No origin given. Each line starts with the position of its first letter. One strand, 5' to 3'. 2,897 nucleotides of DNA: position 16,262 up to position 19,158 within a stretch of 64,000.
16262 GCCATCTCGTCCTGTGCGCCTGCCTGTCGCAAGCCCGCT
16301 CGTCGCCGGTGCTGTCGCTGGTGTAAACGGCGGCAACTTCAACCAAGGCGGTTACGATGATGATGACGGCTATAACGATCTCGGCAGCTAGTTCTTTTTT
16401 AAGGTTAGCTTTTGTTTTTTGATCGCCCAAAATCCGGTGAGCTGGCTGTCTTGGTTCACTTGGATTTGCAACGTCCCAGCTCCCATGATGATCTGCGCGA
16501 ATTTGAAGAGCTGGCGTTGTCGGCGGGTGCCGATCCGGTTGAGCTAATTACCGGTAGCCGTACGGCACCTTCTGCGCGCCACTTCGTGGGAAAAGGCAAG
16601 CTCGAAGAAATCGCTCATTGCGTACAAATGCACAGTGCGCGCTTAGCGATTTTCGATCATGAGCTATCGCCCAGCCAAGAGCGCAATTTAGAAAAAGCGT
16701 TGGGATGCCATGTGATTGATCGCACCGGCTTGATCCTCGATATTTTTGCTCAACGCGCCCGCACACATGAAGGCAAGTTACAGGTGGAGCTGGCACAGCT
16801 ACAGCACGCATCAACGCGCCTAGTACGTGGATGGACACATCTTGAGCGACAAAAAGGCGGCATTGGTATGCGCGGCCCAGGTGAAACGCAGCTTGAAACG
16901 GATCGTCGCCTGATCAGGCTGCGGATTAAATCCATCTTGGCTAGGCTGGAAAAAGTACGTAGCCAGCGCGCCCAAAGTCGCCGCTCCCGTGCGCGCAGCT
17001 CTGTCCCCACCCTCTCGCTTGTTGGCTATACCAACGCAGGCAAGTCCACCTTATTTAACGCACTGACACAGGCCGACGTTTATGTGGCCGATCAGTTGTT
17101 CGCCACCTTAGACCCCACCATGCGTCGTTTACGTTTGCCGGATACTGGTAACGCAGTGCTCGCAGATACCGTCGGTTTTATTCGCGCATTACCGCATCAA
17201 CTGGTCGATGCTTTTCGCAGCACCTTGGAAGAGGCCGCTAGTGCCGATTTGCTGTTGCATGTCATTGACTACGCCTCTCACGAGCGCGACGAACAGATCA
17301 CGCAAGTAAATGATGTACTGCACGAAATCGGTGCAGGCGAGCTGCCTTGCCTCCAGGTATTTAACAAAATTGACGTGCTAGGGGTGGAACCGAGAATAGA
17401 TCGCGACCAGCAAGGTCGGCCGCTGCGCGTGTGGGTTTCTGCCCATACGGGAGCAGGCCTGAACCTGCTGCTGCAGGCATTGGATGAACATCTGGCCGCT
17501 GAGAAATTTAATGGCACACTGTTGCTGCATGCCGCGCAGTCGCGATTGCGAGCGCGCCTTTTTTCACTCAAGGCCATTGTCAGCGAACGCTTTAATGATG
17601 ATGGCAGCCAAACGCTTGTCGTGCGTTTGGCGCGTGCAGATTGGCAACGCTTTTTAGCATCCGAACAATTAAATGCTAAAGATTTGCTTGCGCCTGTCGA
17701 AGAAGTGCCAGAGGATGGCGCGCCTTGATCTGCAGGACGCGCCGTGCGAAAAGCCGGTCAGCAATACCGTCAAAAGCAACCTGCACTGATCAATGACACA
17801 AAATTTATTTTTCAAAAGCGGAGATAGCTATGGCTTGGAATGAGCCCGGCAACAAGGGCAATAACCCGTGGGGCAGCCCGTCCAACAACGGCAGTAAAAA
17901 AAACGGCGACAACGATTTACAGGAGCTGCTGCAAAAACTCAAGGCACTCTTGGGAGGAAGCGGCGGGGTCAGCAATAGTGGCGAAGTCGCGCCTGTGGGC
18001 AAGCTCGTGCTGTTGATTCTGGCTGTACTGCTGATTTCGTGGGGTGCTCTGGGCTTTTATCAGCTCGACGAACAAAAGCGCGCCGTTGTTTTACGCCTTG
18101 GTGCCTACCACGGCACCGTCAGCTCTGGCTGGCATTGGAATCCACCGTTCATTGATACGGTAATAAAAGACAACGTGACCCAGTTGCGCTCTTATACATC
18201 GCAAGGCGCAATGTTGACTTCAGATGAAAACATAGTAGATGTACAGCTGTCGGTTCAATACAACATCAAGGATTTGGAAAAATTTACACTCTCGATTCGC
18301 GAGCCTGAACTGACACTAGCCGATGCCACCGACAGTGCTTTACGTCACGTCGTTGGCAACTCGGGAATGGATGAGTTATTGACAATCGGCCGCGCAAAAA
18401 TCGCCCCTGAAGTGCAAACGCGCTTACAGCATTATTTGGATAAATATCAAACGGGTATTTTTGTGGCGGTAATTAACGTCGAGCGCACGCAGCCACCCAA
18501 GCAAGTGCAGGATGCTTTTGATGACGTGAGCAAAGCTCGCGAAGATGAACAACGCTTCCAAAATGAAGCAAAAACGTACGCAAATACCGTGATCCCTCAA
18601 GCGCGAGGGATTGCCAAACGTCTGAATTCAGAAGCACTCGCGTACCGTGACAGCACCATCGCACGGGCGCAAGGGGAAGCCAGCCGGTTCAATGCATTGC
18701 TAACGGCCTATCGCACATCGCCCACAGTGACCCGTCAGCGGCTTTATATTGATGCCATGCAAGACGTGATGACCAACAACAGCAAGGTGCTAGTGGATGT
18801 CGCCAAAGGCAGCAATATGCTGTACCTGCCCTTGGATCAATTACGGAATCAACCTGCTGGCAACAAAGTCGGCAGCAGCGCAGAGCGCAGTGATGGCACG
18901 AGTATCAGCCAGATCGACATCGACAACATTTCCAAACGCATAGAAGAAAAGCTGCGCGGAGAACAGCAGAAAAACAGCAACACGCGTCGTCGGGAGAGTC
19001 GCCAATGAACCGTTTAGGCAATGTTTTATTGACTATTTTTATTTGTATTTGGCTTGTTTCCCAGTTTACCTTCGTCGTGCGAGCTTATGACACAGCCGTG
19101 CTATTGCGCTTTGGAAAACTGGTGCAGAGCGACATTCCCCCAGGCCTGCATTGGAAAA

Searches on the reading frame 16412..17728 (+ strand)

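Call 71: search_protein_families(library=pfam, proteins=[window:16412-17728:+], max_evalue=0.00001)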
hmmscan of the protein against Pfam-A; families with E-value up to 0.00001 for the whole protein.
window:16412-17728:+ (438 aa): 4 families
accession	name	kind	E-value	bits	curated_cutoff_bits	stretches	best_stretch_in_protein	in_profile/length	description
PF13167.11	GTP-bdg_N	-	5.3e-31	107.5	25.4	1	26-113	2-89/89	GTP-binding GTPase N-terminal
PF16360.10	GTP-bdg_M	-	1.3e-29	102.9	29.5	1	115-193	1-79/79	GTP-binding GTPase Middle Region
PF01926.29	MMR_HSR1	-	2.3e-22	79.7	21.9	1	202-319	3-113/113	50S ribosome-binding GTPase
PF02421.24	FeoB_N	-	2.6e-06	27.5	27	1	201-339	3-135/156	Ferrous iron transport protein B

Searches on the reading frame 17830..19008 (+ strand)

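Call 71: search_protein_families(library=pfam, proteins=[window:17830-19008:+], max_evalue=0.00001)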
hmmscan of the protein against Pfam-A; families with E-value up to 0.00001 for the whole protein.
window:17830-19008:+ (392 aa): 2 families
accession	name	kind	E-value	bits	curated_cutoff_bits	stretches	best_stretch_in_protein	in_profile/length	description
PF01145.31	Band_7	-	1.2e-27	97.6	23.6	1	79-250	3-175/176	SPFH domain / Band 7 family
PF12221.13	HflK_N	-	2e-11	44.1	22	1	1-43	1-39/44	Bacterial membrane protein N terminal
